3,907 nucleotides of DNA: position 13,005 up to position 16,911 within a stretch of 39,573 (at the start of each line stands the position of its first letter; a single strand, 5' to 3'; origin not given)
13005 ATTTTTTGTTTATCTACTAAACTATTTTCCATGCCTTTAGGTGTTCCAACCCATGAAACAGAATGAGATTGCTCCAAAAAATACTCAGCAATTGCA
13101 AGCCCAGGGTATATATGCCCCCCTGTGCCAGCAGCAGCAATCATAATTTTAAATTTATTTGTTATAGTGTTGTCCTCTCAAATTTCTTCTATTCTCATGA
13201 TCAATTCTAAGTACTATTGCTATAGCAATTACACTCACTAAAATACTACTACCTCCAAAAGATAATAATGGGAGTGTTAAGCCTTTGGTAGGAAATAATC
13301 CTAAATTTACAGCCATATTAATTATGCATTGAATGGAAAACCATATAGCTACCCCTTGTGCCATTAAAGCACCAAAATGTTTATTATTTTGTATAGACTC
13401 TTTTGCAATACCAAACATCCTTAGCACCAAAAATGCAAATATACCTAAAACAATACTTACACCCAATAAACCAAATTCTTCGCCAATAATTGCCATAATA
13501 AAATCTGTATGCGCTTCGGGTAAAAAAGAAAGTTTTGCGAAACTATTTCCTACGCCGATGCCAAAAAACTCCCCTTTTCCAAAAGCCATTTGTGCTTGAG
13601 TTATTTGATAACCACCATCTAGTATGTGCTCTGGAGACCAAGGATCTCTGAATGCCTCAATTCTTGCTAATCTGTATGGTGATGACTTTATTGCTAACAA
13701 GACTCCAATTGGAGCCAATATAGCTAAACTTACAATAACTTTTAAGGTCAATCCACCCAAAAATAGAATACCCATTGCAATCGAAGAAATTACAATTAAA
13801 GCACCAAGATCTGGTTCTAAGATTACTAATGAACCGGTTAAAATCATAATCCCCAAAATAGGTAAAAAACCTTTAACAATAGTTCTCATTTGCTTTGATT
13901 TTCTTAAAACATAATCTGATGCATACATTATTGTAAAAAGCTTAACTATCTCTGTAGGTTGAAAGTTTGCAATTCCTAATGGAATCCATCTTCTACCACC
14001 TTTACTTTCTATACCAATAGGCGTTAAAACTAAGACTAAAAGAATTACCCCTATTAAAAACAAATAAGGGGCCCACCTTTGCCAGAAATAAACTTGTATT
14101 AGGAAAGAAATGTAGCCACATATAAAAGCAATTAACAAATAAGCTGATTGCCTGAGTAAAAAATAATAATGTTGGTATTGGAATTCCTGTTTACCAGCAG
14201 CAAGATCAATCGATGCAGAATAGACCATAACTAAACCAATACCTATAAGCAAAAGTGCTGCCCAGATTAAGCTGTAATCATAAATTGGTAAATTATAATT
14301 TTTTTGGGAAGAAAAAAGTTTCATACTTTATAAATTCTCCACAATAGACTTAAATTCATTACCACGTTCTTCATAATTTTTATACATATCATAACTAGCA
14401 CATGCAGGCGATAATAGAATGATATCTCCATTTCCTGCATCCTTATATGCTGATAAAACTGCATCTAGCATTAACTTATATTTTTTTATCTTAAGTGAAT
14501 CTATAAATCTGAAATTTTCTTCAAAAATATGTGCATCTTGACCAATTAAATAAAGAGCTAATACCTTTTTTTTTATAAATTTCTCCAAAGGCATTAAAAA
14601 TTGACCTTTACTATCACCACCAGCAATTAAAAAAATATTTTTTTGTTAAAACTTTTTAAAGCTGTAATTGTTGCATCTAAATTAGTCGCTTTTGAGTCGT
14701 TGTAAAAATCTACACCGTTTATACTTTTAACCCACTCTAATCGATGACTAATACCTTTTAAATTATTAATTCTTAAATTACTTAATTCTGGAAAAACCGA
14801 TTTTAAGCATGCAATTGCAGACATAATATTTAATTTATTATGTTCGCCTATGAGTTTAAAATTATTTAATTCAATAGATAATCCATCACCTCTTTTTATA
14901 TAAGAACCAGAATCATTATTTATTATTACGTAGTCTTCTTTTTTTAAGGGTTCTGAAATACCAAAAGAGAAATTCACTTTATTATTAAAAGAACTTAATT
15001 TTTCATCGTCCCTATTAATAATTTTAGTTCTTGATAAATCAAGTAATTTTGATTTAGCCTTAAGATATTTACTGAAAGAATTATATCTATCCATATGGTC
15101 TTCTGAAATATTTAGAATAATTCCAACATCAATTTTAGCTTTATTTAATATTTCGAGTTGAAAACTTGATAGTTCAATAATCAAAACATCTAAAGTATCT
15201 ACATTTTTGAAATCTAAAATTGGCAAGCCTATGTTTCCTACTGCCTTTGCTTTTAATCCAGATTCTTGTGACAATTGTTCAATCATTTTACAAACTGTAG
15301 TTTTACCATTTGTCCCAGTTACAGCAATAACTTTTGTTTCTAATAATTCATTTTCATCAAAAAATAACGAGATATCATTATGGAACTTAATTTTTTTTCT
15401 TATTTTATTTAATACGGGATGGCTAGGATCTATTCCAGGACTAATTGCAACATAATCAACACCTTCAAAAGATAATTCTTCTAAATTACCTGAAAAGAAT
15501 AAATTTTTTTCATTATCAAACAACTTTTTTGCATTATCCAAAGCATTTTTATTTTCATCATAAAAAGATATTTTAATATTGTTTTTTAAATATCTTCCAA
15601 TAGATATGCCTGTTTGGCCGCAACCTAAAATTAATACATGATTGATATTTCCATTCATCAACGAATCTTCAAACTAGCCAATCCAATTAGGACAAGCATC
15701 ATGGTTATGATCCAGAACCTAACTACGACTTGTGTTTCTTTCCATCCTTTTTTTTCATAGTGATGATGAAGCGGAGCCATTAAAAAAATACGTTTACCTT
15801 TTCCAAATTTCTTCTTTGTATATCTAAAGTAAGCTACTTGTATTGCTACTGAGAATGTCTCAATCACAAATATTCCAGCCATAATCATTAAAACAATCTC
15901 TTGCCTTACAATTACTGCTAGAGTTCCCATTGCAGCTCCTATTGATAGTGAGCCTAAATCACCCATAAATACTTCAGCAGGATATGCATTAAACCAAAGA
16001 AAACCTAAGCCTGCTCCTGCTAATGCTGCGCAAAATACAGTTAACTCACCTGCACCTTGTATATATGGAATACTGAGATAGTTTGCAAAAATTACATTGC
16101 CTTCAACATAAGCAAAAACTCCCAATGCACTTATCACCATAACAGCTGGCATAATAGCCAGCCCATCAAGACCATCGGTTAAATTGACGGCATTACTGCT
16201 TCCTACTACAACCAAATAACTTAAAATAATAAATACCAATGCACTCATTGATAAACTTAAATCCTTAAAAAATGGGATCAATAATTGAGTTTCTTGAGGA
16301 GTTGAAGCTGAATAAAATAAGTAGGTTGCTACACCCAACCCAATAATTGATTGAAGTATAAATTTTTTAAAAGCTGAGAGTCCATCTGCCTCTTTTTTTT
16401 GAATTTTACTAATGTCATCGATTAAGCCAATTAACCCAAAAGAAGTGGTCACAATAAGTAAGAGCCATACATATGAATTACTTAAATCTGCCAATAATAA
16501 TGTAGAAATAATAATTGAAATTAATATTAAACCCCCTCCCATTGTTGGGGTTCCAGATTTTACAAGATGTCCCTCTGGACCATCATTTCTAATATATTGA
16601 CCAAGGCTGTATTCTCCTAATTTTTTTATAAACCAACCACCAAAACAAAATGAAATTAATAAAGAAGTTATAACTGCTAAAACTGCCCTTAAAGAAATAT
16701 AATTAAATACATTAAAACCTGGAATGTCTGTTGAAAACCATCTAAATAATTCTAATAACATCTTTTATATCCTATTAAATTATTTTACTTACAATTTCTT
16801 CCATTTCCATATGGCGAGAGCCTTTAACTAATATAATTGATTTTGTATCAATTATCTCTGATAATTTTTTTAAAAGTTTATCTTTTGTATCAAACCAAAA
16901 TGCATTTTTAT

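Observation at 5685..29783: Pattern: several lesions in otherwise intact cell-envelope genes, while TGA and TAA behave as ordinary stops everywhere else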

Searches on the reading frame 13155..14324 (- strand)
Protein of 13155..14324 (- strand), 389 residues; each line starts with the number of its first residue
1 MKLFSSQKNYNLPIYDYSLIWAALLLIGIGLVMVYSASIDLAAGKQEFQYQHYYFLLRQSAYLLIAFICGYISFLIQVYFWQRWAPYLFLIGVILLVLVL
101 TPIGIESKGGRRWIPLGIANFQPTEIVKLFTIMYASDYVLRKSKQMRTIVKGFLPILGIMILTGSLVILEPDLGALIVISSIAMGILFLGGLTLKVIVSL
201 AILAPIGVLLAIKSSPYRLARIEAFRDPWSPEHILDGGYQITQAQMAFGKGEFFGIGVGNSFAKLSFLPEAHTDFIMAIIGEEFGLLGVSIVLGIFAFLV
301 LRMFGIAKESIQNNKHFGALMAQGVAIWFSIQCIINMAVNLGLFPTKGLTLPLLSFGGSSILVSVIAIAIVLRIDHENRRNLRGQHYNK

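Call 10: find_related_loci(query=window:13155-14324:-, collection=genome_contigs, flank=10000)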
Query window:13155-14324:- (389 aa) in genome_contigs; peptide patterns used: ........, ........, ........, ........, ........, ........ (x = any residue, [..] = any of these).
600 stretches matched a pattern (row limit reached: there are more); 587 encode a relative of the query (tblastn E <= 1e-3); the best 80 are kept; 80 distinct loci.
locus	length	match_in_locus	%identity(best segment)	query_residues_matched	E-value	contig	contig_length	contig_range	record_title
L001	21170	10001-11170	81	1-389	0e+0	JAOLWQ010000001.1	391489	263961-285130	Methylophilaceae bacterium isolate AH-578-B19 AH-578-B19_NODE_1, whole genome shotgun sequence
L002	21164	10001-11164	84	1-389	0e+0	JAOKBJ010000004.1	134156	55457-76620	Methylophilaceae bacterium isolate AH-578-O07 AH-578-O07_NODE_5, whole genome shotgun sequence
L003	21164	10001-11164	66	1-389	2e-170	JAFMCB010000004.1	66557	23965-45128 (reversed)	MAG: Methylophilaceae bacterium isolate CPBay_Spr15L08_39 NODE_149_length_66557_cov_21.651244, whole genome shotgun sequ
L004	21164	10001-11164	68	1-389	1e-169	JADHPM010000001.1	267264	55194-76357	MAG: Methylophilaceae bacterium isolate BS307-5m-G33 BS307-5m-sub-C1, whole genome shotgun sequence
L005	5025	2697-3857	67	1-388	5e-173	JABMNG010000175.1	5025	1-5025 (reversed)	MAG: Methylophilales bacterium isolate bin.678 k141_6696125, whole genome shotgun sequence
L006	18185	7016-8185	82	1-389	0e+0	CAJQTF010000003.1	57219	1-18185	MAG: uncultured Methylophilaceae bacterium isolate RIS_SAG_48 genome assembly, contig: c_000000003441, whole genome shot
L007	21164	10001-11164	68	1-389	1e-161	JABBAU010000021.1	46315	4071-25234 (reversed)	MAG: Methylobacillus sp. isolate HE327_NSB069 NODE_1031_length_46315_cov_26.335581, whole genome shotgun sequence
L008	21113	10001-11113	48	15-384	1e-113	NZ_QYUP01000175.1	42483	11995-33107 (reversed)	Massilia cavernae strain K1S02-61 Segkk174, whole genome shotgun sequence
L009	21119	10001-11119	48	15-384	6e-113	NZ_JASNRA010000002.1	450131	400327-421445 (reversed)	Massilia sp. YIM B02443 Scaffold2, whole genome shotgun sequence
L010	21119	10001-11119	48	15-384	6e-113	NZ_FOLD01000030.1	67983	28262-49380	Massilia yuzhufengensis strain CGMCC 1.12041, whole genome shotgun sequence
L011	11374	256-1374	49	15-384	5e-112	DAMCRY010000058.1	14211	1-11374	MAG TPA_asm: Massilia sp. isolate CTOTU50020 NODE_344_length_14211_cov_7.196313, whole genome shotgun sequence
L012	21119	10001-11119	49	15-384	6e-112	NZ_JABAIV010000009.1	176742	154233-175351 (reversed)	Telluria aromaticivorans strain ML15P13 contig9, whole genome shotgun sequence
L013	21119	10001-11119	48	15-384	1e-111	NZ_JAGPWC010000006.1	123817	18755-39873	Massilia sp. ST3 Massilia_ST3_Assembly_with_Trim_contig_6, whole genome shotgun sequence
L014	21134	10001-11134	47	11-384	7e-112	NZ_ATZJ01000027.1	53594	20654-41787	Chitinilyticum litopenaei DSM 21440 C515DRAFT_scaffold00025.25_C, whole genome shotgun sequence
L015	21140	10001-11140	49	6-384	2e-111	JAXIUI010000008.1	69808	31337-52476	MAG: Polynucleobacter sp. isolate MAG45 S112_S83-b_54-k141_30996_l_69808_cov_128.5842, whole genome shotgun sequence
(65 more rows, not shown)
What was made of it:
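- The nearest genomes in the collection are single-cell assemblies (call 10).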

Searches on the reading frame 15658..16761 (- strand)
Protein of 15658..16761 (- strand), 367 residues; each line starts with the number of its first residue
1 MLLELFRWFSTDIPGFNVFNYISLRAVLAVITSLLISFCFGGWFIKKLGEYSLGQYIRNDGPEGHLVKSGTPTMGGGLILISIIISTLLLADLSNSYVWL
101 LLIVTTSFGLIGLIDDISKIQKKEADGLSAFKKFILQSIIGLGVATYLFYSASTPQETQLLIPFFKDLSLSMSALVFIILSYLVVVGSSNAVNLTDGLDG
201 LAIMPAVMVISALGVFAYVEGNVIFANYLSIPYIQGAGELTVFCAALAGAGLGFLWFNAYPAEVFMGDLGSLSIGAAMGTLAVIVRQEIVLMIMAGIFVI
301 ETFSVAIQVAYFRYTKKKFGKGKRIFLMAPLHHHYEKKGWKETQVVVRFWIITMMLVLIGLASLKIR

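Call 8: find_encoding_contigs(protein=window:15658-16761:-, flank=10000, max_places=6)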
Protein window:15658-16761:- (367 aa): no gene with exactly this product is on record in the collection.
